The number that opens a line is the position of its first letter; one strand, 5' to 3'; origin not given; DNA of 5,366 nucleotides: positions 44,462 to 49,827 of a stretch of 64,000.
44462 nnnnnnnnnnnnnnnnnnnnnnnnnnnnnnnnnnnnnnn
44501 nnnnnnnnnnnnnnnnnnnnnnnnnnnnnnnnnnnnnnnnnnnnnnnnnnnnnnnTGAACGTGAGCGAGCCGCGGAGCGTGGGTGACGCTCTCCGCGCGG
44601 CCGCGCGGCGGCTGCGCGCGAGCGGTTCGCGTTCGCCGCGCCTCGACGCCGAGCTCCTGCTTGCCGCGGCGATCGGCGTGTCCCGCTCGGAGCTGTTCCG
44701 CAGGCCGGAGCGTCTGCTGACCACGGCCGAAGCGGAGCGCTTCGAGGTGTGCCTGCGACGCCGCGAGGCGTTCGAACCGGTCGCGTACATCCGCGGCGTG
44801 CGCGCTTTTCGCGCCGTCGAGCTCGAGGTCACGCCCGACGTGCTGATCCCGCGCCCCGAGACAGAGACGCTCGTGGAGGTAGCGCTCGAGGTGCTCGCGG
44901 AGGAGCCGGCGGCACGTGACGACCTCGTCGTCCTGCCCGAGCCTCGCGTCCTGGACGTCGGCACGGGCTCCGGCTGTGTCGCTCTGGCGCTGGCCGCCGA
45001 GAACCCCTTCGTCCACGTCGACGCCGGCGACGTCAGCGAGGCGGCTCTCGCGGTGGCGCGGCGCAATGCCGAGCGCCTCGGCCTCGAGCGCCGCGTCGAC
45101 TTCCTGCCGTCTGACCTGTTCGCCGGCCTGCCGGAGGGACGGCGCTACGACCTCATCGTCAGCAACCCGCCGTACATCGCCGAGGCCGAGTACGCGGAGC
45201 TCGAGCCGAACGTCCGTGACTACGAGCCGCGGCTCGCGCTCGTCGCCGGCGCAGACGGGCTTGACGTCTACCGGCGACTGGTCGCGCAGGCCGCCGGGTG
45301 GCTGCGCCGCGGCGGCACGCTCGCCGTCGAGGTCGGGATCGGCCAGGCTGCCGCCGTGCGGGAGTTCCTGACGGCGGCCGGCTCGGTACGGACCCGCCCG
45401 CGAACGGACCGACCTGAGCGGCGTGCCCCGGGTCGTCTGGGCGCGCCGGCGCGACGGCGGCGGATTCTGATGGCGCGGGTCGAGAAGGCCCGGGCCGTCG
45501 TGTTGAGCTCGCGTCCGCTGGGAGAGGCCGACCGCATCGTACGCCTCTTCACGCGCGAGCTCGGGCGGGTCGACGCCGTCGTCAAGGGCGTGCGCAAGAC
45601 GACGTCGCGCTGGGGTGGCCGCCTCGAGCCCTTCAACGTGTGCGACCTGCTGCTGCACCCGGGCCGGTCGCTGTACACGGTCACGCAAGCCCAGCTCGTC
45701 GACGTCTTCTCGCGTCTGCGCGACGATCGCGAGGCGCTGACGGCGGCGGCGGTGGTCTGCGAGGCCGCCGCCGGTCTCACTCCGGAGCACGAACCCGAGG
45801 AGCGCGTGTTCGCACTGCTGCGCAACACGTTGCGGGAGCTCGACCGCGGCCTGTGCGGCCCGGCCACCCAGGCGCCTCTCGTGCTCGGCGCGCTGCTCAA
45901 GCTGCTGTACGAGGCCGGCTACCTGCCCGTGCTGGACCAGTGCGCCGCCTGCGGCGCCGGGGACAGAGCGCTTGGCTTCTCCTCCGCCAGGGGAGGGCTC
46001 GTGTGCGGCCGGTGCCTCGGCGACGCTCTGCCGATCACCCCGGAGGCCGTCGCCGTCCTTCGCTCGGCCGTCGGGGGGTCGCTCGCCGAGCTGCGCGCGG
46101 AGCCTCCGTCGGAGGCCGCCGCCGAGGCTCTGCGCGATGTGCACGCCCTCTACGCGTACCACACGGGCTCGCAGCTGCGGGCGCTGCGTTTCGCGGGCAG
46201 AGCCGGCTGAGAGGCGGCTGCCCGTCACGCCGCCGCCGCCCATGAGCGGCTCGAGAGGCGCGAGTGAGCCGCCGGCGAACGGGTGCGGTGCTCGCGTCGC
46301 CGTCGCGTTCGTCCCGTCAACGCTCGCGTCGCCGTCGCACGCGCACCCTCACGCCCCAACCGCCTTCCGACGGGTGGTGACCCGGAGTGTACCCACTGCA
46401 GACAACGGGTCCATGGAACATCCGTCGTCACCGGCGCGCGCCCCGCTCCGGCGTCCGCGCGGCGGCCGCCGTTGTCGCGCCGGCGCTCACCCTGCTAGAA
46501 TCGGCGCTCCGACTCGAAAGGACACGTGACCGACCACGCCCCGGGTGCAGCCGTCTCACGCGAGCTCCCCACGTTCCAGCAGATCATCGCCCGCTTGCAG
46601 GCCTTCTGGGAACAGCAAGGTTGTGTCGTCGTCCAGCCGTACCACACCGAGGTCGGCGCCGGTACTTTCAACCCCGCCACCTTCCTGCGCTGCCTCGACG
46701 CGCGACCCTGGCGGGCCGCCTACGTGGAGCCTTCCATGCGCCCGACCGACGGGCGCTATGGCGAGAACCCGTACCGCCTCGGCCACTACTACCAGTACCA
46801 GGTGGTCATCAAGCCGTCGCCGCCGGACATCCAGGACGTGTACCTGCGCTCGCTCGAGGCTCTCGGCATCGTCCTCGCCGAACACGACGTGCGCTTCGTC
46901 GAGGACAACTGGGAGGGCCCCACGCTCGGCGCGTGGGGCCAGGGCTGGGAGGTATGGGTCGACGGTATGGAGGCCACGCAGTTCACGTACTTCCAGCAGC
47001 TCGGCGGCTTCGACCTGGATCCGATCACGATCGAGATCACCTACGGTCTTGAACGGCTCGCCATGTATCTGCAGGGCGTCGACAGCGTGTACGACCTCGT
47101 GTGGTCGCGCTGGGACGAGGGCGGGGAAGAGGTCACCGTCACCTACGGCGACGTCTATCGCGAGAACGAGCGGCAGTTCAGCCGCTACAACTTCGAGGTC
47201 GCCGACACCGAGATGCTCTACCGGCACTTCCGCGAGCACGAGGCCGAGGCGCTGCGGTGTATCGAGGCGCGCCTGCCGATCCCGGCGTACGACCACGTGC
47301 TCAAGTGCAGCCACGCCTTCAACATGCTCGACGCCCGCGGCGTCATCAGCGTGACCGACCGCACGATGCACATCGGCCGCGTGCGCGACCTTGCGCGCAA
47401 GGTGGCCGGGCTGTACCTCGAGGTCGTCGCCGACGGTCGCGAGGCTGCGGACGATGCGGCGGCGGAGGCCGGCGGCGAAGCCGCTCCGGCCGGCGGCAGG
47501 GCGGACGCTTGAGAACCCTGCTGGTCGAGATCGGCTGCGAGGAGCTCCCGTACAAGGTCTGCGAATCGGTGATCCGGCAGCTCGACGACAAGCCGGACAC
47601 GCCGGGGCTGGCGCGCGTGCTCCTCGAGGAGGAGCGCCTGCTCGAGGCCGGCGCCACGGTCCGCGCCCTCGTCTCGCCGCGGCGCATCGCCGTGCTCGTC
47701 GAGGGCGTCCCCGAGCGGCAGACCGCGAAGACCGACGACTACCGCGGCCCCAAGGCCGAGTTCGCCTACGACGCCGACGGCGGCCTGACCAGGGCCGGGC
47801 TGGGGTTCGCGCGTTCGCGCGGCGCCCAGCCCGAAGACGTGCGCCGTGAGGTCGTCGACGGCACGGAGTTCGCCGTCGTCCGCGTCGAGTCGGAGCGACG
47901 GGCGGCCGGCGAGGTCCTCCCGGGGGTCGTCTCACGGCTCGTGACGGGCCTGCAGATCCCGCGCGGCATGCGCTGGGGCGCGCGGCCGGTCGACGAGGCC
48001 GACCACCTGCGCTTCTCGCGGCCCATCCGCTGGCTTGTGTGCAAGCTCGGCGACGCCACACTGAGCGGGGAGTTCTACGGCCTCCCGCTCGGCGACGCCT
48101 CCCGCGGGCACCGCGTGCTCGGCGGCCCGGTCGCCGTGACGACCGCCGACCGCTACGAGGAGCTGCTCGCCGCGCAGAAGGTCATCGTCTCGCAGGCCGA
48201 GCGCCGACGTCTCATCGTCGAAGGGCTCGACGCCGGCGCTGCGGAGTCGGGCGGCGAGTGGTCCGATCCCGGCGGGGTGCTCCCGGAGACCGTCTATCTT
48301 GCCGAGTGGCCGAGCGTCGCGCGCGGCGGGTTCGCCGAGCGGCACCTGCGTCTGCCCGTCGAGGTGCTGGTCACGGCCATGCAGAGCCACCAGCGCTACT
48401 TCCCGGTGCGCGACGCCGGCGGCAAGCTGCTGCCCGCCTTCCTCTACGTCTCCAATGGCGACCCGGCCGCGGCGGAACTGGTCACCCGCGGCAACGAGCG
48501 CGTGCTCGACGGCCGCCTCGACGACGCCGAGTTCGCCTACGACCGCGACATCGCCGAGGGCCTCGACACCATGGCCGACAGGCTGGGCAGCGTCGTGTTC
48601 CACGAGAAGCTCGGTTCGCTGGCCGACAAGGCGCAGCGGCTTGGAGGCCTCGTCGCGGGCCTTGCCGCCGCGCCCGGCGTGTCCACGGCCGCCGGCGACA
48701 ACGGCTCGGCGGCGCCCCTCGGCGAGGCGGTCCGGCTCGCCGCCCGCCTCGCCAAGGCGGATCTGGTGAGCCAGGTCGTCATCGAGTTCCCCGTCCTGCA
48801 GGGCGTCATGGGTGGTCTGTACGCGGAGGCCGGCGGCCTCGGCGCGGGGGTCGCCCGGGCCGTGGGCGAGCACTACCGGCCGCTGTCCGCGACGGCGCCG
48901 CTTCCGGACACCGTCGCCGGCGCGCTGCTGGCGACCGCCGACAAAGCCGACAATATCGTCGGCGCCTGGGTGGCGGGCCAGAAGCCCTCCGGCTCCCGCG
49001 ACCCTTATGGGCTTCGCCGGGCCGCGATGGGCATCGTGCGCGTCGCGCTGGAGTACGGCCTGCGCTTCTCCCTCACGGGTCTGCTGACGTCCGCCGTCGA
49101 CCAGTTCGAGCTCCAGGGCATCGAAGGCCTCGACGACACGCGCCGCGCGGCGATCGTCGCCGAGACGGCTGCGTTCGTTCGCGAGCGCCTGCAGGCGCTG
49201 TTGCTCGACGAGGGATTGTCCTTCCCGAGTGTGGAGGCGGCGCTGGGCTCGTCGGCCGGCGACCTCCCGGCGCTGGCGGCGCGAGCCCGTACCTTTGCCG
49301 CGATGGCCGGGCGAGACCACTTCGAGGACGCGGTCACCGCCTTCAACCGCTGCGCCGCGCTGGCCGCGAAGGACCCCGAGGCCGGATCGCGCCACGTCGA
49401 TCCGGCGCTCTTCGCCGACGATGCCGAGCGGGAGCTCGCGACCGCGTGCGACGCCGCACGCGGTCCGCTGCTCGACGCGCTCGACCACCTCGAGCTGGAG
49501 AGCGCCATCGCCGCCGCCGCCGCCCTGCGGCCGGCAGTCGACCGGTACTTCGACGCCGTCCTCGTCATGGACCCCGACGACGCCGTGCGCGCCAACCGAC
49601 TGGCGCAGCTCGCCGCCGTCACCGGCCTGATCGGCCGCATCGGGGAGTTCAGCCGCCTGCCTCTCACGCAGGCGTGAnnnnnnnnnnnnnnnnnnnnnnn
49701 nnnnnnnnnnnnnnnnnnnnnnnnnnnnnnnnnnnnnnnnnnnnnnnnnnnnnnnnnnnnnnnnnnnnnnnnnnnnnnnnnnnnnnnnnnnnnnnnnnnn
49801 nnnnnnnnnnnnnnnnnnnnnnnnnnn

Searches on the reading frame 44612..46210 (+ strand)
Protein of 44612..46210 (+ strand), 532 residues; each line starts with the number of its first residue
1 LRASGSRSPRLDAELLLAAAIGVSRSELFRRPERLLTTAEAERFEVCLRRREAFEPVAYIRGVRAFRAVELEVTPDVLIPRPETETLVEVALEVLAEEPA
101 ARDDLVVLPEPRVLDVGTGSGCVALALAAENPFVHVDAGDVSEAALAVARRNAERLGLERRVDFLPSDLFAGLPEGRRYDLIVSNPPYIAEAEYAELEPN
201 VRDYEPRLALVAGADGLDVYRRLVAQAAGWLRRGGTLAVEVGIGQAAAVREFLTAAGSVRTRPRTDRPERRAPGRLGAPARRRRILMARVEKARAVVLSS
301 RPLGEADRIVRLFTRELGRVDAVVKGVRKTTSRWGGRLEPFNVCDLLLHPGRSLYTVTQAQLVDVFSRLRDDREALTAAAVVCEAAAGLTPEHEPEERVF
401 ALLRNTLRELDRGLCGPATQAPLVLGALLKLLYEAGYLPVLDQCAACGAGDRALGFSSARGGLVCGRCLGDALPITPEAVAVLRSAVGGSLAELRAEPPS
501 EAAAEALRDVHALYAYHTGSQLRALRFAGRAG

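Call 27: search_protein_families(library=pfam, proteins=[window:44612-46210:+], max_evalue=0.00001)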
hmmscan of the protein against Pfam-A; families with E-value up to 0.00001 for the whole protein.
window:44612-46210:+ (532 aa): 8 families
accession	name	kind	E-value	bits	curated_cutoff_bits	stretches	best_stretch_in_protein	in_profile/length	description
PF02565.21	RecO_C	-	5.3e-24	85.2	22.1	1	370-525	1-156/157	Recombination protein O C terminal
PF11967.14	RecO_N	-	9.6e-24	83.7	27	1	291-366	4-80/80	Recombination protein O N terminal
PF17827.6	PrmC_N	-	4.1e-18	66.1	23.4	1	1-62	10-71/71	PrmC N-terminal domain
PF05175.20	MTS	-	7.1e-17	62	23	1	111-193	33-113/170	Methyltransferase small domain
PF13649.12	Methyltransf_25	-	1.9e-10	41.7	27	1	113-185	1-71/97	Methyltransferase domain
PF13847.12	Methyltransf_31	-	1.1e-09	38.6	27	1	112-185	6-81/145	Methyltransferase domain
PF08242.18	Methyltransf_12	-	1.8e-08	35.4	30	1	114-185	1-72/98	Methyltransferase domain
PF06325.19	PrmA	-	6e-07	29.7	22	1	106-185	158-233/296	Ribosomal protein L11 methyltransferase (PrmA)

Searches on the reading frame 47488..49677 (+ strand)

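Call 27: search_protein_families(library=pfam, proteins=[window:47488-49677:+], max_evalue=0.00001)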
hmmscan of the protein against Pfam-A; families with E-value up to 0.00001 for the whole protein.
window:47488-49677:+ (729 aa): 2 families
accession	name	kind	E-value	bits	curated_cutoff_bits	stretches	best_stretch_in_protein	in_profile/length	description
PF02092.22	tRNA_synt_2f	-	2e-160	535.7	29.2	1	11-586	1-535/536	Glycyl-tRNA synthetase beta subunit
PF05746.21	DALR_1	-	7.1e-07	29.8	22.3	1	618-712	4-99/117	DALR anticodon binding domain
